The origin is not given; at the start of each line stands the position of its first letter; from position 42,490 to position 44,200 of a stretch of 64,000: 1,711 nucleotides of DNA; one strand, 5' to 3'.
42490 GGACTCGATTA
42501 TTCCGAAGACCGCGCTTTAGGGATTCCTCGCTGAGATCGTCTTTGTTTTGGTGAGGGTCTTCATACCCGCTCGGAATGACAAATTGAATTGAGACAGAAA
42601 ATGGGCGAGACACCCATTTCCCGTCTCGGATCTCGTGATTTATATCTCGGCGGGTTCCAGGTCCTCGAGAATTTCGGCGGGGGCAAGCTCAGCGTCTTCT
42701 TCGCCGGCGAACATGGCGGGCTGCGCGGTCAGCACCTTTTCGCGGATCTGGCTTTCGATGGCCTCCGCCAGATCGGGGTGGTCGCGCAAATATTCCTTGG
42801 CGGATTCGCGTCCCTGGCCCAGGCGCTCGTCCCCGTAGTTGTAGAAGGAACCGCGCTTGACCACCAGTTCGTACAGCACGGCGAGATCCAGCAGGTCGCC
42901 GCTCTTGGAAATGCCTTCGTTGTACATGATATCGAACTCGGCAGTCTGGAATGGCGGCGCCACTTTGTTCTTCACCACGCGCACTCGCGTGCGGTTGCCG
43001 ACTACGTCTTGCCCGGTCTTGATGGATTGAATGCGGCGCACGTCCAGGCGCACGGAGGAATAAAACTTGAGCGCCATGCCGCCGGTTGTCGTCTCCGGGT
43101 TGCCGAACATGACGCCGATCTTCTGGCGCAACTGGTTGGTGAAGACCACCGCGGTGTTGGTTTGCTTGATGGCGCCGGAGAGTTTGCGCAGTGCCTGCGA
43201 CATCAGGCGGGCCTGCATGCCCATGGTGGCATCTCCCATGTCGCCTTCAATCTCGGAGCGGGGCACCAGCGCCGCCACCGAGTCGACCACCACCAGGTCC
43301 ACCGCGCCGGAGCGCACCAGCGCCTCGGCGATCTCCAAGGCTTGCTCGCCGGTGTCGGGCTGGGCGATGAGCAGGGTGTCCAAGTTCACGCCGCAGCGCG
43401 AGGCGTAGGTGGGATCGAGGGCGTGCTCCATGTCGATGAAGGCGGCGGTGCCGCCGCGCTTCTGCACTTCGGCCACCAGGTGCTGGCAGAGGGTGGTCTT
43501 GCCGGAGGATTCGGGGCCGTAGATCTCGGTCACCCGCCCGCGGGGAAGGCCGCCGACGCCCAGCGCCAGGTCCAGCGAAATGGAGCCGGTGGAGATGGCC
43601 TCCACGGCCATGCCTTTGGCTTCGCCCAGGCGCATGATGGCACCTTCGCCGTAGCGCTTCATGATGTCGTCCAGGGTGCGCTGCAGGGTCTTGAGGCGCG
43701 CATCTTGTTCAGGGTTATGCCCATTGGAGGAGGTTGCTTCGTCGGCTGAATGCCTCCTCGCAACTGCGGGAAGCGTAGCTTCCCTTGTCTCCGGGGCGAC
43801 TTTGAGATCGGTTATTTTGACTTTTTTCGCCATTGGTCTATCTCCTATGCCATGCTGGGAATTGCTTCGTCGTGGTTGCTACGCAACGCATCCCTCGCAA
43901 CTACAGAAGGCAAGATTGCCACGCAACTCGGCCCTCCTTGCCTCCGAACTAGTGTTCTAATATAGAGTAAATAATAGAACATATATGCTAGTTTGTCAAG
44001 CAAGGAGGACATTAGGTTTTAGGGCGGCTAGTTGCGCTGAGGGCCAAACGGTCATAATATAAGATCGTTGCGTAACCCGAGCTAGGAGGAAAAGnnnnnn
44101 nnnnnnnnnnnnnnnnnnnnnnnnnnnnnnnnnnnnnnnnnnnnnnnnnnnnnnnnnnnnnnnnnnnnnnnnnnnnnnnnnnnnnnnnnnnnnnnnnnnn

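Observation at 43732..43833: RecA carries an N-terminal extension of about 35 aa partly encoded by the same repeat, in the same frame as in mutS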

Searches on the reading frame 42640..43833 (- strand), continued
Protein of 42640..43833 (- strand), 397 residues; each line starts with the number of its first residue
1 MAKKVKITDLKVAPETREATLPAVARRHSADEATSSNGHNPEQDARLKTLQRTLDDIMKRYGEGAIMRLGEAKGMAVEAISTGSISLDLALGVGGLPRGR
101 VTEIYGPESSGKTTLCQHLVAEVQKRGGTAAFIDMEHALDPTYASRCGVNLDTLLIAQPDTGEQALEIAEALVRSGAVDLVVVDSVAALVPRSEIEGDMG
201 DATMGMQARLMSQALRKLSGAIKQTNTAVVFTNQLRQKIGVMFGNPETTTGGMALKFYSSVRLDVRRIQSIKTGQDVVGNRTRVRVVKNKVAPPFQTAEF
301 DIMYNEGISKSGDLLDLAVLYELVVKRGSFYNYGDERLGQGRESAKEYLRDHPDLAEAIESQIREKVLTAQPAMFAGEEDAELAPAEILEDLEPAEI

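Call 18: find_encoding_contigs(protein=P0009, flank=3000, max_places=2)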
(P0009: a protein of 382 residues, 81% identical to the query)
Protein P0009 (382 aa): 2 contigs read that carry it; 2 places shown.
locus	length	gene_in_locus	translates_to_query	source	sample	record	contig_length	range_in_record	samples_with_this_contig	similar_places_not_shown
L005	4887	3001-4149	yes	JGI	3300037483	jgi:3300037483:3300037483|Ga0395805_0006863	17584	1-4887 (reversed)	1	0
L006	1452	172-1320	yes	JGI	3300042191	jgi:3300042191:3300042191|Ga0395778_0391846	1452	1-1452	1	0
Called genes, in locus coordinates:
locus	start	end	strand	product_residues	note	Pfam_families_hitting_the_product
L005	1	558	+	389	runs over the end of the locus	PF00528:BPD_transp_1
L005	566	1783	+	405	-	PF00528:BPD_transp_1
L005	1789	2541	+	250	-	PF02463:SMC_N, PF09818:ABC_ATPase (faint), PF00005:ABC_tran, PF13304:AAA_21 (weak)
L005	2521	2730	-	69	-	-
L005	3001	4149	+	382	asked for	PF00154:RecA_N, PF08423:Rad51, PF06745:ATPase (weak), PF13481:AAA_25 (faint), PF27531:MT3502_N, PF21096:RecA_C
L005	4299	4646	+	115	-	PF01541:GIY-YIG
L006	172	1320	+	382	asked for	PF00154:RecA_N, PF08423:Rad51, PF06745:ATPase (weak), PF13481:AAA_25 (faint), PF27531:MT3502_N, PF21096:RecA_C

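Call 19: find_encoding_contigs(protein=P0007, flank=3000, max_places=3)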
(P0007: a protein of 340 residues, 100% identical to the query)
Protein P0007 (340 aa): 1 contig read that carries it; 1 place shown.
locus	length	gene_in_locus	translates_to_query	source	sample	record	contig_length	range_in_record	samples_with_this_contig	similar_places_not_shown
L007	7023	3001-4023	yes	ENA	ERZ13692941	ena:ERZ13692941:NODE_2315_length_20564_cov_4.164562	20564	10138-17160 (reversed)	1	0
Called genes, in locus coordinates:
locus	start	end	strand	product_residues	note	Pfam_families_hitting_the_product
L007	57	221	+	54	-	-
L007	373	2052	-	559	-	-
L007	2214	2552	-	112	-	-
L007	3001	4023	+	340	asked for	PF00154:RecA_N, PF08423:Rad51, PF06745:ATPase (faint), PF13481:AAA_25 (faint), PF27531:MT3502_N, PF21096:RecA_C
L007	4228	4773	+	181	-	PF16158:N_BRCA1_IG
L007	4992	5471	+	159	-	PF04073:tRNA_edit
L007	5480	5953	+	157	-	-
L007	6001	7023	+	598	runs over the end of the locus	-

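Call 20: find_encoding_contigs(protein=P0002, flank=3000, max_places=2)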
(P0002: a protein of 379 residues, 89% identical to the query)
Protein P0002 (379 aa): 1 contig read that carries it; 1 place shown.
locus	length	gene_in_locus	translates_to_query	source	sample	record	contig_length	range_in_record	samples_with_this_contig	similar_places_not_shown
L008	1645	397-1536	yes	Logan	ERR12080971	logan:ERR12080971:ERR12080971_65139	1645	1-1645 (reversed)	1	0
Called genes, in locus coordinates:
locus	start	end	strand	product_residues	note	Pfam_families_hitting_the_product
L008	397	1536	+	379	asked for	PF00154:RecA_N, PF08423:Rad51, PF06745:ATPase (weak), PF13481:AAA_25 (faint), PF27531:MT3502_N, PF21096:RecA_C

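Call 21: find_encoding_contigs(protein=P0008, flank=3000, max_places=2)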
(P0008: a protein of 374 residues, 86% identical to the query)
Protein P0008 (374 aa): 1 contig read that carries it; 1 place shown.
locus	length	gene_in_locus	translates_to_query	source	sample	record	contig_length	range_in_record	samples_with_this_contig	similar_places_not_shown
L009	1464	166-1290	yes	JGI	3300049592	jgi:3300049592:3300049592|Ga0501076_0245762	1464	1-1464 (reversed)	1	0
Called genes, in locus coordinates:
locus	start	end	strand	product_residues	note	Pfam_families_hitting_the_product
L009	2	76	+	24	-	?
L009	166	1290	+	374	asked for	PF00154:RecA_N, PF06745:ATPase (weak), PF08423:Rad51, PF13481:AAA_25 (faint), PF27531:MT3502_N, PF21096:RecA_C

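Call 39: predict_structure(alignment_id=A1)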
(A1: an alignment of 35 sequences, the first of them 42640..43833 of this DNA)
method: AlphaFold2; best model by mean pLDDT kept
length: 397 residues; sequences in the alignment: 35
mean_pLDDT: 59.8   pTM: 0.60
mean pLDDT of the five models: 59.8, 54.8, 52.5, 52.5, 51.0
residues with pLDDT >= 90: 0; 70-90: 153; 50-70: 114; < 50: 130
segments of 3 or more residues with pLDDT < 50: 1-39, 69-83, 92-94, 187-198, 250-257, 270-273, 275-278, 290-298, 308-311, 371-397
pLDDT, mean of each block of 10 residues (from residue 1): 33 33 30 37 73 80 56 30 51 58 67 76 78 75 71 79 79 85 64 49 60 70 81 62 50 50 62 43 56 44 50 68 84 86 76 75 67 31 31 36
secondary structure, 60 per line:
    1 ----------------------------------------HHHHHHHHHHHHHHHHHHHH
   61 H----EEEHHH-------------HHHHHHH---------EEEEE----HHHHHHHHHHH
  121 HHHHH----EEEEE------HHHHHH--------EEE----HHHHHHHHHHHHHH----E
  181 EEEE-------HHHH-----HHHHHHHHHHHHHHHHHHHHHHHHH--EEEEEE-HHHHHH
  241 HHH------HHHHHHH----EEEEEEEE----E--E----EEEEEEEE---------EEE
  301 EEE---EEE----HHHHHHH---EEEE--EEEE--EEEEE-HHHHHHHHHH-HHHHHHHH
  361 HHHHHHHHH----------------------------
elements in order: H41-61 E66-68 H85-91 E101-105 H110-125 E130-134 H141-146 E155-157 H162-175 E180-184 H192-195 H201-225 E228-233 H235-243 H250-256 E261-268 E281-288 E298-303 E307-309 H314-320 E324-327 E330-333 E336-340 H342-351 H353-369

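Call 69: search_protein_families(library=ncbifam, proteins=[L005:4299-4646:+], max_evalue=0.01)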
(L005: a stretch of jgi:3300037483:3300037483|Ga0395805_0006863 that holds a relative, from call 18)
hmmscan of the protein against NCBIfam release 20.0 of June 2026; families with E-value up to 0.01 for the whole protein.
L005:4299-4646:+ (115 aa): 0 families

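Call 72: search_protein_families(library=pfam, proteins=[L005:4299-4646:+, L001:4318-4581:+], max_evalue=0.01)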
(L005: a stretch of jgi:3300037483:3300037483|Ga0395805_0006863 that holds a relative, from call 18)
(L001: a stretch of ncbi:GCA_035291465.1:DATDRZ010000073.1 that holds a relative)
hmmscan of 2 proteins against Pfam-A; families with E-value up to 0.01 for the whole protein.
L005:4299-4646:+ (115 aa): 2 families
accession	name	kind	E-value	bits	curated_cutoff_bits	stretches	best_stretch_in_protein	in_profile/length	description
PF01541.30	GIY-YIG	-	3.7e-14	53.2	22.6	1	10-81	2-76/78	GIY-YIG catalytic domain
PF10544.15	T5orf172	-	0.003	18.5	20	1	11-74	2-64/101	T5orf172 domain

L001:4318-4581:+ (87 aa): 1 family
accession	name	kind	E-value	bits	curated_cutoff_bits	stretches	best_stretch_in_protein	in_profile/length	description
PF01541.30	GIY-YIG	-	3.8e-06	27.5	22.6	1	10-42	2-35/78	GIY-YIG catalytic domain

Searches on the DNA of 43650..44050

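Call 55: search_rna_families(source=window, start=43650, end=44050, threshold=evalue, max_evalue=1)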
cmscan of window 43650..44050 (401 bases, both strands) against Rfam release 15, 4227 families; matches with E-value up to 1: 1.
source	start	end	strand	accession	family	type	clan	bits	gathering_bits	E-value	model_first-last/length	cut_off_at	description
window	43933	44010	+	RF03905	MIR6149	Gene; miRNA;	-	20.2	100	0.23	1-99/99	no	MIR6149 microRNA precursor family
